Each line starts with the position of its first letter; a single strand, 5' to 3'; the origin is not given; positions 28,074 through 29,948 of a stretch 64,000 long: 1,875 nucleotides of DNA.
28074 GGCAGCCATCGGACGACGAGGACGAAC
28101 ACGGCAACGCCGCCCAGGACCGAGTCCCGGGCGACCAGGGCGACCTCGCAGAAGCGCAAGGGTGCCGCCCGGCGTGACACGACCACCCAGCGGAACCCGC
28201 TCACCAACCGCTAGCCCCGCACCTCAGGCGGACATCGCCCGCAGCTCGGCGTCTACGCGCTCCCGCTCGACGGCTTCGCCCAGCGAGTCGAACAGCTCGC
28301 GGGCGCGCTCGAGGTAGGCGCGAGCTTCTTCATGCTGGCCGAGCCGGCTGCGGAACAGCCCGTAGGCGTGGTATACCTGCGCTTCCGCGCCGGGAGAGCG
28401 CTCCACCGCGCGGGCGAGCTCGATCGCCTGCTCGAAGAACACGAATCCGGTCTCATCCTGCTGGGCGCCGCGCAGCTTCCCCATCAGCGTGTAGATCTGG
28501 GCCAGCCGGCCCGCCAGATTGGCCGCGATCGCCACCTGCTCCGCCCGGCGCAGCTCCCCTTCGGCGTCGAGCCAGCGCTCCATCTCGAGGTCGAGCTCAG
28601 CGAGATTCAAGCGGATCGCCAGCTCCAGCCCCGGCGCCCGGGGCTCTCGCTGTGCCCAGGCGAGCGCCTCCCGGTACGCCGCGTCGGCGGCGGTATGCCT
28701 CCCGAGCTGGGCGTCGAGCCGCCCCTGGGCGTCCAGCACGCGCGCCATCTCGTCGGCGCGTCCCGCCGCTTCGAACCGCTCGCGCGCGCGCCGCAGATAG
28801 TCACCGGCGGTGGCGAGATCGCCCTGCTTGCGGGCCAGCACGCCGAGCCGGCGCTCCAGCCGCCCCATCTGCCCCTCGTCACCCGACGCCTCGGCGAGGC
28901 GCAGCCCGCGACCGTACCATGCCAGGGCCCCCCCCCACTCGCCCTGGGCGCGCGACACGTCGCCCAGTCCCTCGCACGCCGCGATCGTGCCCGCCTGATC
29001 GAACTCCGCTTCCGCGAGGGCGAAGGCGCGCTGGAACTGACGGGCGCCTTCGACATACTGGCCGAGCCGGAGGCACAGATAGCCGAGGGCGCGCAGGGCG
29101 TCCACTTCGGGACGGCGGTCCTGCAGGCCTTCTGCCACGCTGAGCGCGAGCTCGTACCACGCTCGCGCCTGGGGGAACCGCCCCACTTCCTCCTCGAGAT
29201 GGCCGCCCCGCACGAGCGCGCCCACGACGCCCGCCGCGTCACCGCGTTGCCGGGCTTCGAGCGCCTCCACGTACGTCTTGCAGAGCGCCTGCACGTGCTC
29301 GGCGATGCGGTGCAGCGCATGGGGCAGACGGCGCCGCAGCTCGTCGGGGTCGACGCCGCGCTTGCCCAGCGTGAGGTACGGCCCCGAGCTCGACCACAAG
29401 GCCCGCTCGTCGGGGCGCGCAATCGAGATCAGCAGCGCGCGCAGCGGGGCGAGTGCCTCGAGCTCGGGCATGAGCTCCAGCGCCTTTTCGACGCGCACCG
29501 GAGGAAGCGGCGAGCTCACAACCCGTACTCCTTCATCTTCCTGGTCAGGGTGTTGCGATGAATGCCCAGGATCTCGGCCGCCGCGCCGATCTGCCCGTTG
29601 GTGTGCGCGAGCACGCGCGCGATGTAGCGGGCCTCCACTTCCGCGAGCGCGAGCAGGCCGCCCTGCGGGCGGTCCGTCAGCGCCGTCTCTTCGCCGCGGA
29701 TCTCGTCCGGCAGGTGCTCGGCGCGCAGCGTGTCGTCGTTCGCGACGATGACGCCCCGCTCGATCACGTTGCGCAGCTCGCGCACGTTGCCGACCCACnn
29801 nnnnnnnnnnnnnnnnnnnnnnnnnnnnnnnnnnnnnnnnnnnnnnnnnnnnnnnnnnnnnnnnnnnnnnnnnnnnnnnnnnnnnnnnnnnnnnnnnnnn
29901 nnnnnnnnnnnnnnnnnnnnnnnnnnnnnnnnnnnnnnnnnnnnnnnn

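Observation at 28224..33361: Stressosome (RsbR-RsbS-RsbT-RsbX) wired to a sigma-54 enhancer-binding protein and a TPR protein instead of a sigma-B partner-switching output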

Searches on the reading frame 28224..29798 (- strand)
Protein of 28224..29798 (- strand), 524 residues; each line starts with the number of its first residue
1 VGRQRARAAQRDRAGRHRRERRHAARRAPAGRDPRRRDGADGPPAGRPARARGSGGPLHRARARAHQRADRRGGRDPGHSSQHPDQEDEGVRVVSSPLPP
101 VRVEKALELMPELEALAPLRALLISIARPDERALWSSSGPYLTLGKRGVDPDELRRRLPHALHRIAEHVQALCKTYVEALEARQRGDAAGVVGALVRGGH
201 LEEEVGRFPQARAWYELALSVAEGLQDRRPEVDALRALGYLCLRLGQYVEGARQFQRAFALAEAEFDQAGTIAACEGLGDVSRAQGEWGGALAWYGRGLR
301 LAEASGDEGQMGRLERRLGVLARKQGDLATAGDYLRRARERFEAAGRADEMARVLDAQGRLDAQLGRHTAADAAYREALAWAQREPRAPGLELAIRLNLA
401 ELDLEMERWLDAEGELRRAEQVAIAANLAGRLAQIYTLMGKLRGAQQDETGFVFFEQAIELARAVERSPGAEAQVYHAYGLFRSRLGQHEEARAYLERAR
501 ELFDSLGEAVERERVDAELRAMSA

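Call 3: search_protein_families(library=pfam, proteins=[window:28224-29798:-], max_evalue=0.01)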
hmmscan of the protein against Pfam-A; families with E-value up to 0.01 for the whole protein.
window:28224-29798:- (524 aa): 7 families
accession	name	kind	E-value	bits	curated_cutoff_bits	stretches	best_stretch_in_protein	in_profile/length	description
PF13424.12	TPR_12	-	1.1e-23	83.7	30.1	4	313-383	4-76/77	Tetratricopeptide repeat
PF13181.12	TPR_8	-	3.6e-11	42.7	25.7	1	473-499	1-27/34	Tetratricopeptide repeat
PF07719.23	TPR_2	-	4.2e-10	39.4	27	0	473-503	1-31/34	Tetratricopeptide repeat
PF00515.34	TPR_1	-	2e-07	30.9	27.8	0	485-502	13-30/34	Tetratricopeptide repeat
PF17874.7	TPR_MalT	-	2.2e-07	30.9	45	1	234-384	42-193/336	MalT-like TPR region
PF14938.12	SNAP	-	0.0028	17.6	25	0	324-416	86-178/282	Soluble NSF attachment protein, SNAP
PF13431.12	TPR_17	-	0.0069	17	24.4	0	463-494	4-34/34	Tetratricopeptide repeat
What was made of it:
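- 28224..29519 (-): TPR protein (431 aa, GTG start inside a GTGA overlap with the EBP stop codon). TPR_12 1e-23 (call 3).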

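Call 4: search_protein_families(library=ncbifam, proteins=[window:28224-29798:-], max_evalue=0.01)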
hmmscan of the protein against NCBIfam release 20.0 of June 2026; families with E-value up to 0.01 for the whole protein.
window:28224-29798:- (524 aa): 7 families
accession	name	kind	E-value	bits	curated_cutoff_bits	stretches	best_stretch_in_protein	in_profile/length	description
NF041717.1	HaaA_phane_TPR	equivalog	1.8e-11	42.9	1125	1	174-384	613-824/882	cyclophane-containing RiPP biosynthesis TPR protein HaaT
NF053617.1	SARPRegAfsRStmc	equivalog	1.9e-09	36.1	1430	1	181-344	725-888/986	SARP-family global regulator AfsR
NF053720.1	NsdA_fam_reg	subfamily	1.1e-05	25.2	75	2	286-426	215-355/432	NsdA family TPR-like regulatory protein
NF040959.1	MamA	equivalog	3.7e-05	23.2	200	0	455-502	155-202/204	magnetosome protein MamA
NF002725.1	PRK02603.1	equivalog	0.00012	22.1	143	1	282-383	45-145/173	photosystem I assembly protein Ycf3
TIGR02521.1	type_IV_pilW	equivalog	0.0025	17.4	154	0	470-502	132-164/234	type IV pilus biogenesis/stability protein PilW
TIGR00540.1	TPR_hemY_coli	hypoth_equivalog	0.0085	14.9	142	1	221-285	314-379/385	heme biosynthesis-associated TPR protein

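Call 76: predict_structure(protein=window:28227-29519:-)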
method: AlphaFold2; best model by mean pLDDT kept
length: 431 residues; sequences in the alignment: 1
mean_pLDDT: 58.9   pTM: 0.37
mean pLDDT of the five models: 58.9, 57.5, 52.9, 52.0, 46.9
residues with pLDDT >= 90: 38; 70-90: 114; 50-70: 106; < 50: 173
segments of 3 or more residues with pLDDT < 50: 1-77, 82-84, 97-99, 105-173, 352-360
pLDDT, mean of each block of 10 residues (from residue 1): 27 30 32 30 29 37 40 47 48 53 45 38 35 37 35 31 33 56 61 59 81 88 88 81 95 92 85 59 64 63 74 70 60 68 68 46 56 66 82 83 89 85 87 74
secondary structure, 60 per line:
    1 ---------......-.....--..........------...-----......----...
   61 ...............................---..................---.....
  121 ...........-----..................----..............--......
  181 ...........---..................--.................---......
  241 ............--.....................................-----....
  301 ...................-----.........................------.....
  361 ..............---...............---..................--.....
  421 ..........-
elements in order: H10-15 H17-21 H24-33 H48-53 H58-91 H95-112 H116-131 H137-154 H159-172 H175-191 H195-212 H215-231 H235-252 H255-291 H297-319 H325-349 H356-374 H378-392 H396-413 H416-430
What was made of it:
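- Tried and rejected: The single-sequence model had a pLDDT of 58.9, with the N-terminal 170 residues below 50 (call 76).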

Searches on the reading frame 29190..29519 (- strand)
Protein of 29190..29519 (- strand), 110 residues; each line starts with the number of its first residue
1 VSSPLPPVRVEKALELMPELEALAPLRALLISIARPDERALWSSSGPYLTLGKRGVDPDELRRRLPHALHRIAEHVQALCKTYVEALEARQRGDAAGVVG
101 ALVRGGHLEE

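Call 73: search_protein_families(library=pfam, proteins=[window:29190-29519:-], max_evalue=10)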
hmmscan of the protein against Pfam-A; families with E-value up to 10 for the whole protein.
window:29190-29519:- (110 aa): 0 families
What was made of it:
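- No RsbU_N-like domain is present in the EBP or the TPR protein (call 73).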
